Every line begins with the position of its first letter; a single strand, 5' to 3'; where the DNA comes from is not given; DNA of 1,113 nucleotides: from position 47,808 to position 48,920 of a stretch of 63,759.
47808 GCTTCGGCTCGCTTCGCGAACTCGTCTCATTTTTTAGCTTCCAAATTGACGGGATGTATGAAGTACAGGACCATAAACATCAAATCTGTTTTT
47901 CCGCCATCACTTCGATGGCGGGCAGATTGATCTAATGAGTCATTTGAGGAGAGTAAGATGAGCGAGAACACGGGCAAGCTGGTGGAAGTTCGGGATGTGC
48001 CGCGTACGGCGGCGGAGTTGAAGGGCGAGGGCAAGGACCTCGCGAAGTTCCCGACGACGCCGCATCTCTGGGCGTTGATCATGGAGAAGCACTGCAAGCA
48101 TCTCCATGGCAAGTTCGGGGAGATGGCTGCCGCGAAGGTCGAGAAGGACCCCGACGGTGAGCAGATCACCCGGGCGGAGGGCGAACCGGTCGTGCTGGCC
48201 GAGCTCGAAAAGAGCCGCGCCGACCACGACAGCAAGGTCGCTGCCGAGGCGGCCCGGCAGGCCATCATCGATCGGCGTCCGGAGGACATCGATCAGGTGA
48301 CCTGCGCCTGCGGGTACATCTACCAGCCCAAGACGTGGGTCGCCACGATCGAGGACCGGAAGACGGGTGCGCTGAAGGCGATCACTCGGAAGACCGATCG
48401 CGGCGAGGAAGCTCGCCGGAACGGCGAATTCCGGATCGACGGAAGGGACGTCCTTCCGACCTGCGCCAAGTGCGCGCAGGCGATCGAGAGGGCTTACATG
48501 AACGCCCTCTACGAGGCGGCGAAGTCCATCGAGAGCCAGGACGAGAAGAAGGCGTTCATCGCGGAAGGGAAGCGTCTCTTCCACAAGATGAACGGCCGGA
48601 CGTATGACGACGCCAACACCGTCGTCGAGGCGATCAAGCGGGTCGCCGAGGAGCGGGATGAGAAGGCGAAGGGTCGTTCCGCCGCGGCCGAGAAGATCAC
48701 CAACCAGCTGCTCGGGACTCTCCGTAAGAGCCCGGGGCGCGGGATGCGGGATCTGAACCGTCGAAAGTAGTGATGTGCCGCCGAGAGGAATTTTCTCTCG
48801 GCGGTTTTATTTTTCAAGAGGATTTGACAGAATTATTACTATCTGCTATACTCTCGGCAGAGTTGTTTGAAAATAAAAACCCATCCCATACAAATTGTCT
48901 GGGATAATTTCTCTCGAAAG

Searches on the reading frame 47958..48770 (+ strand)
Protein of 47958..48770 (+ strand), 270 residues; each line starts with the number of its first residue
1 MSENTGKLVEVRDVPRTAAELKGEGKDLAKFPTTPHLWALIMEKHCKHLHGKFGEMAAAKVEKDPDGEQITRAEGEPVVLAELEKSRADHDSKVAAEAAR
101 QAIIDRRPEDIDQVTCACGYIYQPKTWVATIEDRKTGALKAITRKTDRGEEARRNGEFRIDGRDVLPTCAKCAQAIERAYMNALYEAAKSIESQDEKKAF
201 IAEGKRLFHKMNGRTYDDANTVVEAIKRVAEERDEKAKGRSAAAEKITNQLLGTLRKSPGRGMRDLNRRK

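Call 8: search_protein_families(library=pfam, proteins=[window:47958-48770:+], max_evalue=0.1)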
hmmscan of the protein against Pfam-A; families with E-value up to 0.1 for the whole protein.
window:47958-48770:+ (270 aa): 1 family
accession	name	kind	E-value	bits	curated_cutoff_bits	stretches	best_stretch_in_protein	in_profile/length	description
PF10147.14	CR6_interact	-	0.022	14.9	29.5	1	38-164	42-161/200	Growth arrest and DNA-damage-inducible proteins-interacting protein 1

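Call 9: find_homologous_proteins(query=window:47958-48770:+)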
Query window:47958-48770:+: 2863 candidates shared short words with the query, none scored E <= 0.001.

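Call 12: find_encoding_contigs(protein=window:47958-48770:+, flank=10000, max_places=6)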
Protein window:47958-48770:+ (270 aa): 3 contigs read that carry it; 3 places shown.
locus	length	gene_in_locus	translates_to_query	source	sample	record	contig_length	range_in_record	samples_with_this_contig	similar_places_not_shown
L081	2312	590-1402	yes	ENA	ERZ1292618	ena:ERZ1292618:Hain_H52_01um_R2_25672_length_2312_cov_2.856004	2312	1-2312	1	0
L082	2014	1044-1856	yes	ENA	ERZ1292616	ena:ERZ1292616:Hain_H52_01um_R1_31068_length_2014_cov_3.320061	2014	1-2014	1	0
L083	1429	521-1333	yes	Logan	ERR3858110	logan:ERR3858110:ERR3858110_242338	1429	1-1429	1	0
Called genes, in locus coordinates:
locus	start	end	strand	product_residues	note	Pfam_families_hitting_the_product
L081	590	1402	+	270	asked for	-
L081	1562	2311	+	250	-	?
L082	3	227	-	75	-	?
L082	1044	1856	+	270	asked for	-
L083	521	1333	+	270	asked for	-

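Call 46: search_protein_representatives(protein=window:47958-48770:+)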
Query: 270 residues. Proteins with E-value up to 0.001 (for the whole library): 2; up to 1e-10: 1; up to 1e-30: 1. The best 2 are listed.
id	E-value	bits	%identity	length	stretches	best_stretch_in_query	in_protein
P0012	1.2e-47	179.0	100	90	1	181-270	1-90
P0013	8.7e-06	41.9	38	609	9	59-85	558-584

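Call 48: find_homologous_proteins(query=A4)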
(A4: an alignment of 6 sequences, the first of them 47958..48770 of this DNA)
Query A4 (6 sequences) (270 aa, profile of the alignment): 2 proteins with E <= 0.001 among 8000 candidates.
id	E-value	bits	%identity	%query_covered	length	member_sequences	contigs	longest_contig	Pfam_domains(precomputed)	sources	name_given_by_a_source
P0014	4.2e-112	393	28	21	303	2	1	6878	-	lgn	-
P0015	9.7e-89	316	35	17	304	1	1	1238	-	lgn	-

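Call 56: search_protein_families(library=padloc, proteins=[window:47958-48770:+], max_evalue=0.01)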
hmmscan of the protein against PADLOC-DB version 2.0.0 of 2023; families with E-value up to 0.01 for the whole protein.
window:47958-48770:+ (270 aa): 0 families

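Call 73: search_dna_similar(query=window:47958-48770:+, collection=phages, mode=protein, max_evalue=0.001, max_rows=5)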
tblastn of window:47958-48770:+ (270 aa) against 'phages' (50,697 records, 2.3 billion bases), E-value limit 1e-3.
No match.

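Call 87: predict_structure(alignment_id=A6)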
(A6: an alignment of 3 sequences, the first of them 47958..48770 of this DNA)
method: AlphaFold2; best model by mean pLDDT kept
length: 270 residues; sequences in the alignment: 3
mean_pLDDT: 42.0   pTM: 0.24
mean pLDDT of the five models: 42.0, 40.0, 38.8, 37.7, 36.4
residues with pLDDT >= 90: 0; 70-90: 9; 50-70: 63; < 50: 198
segments of 3 or more residues with pLDDT < 50: 1-18, 25-135, 137-175, 211-222, 255-270
pLDDT, mean of each block of 10 residues (from residue 1): 29 42 48 37 34 26 29 29 33 35 33 28 29 39 36 39 37 49 66 72 63 43 51 60 56 47 44
secondary structure, 60 per line:
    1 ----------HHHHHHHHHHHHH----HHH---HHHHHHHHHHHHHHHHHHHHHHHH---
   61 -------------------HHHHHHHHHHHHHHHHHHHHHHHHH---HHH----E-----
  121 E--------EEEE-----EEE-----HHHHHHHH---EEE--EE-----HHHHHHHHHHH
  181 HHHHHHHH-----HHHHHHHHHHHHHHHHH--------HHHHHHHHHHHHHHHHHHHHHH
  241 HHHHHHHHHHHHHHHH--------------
elements in order: H11-23 H34-57 H80-104 E130-133 E139-141 H147-154 E158-160 H170-188 H194-210 H219-256
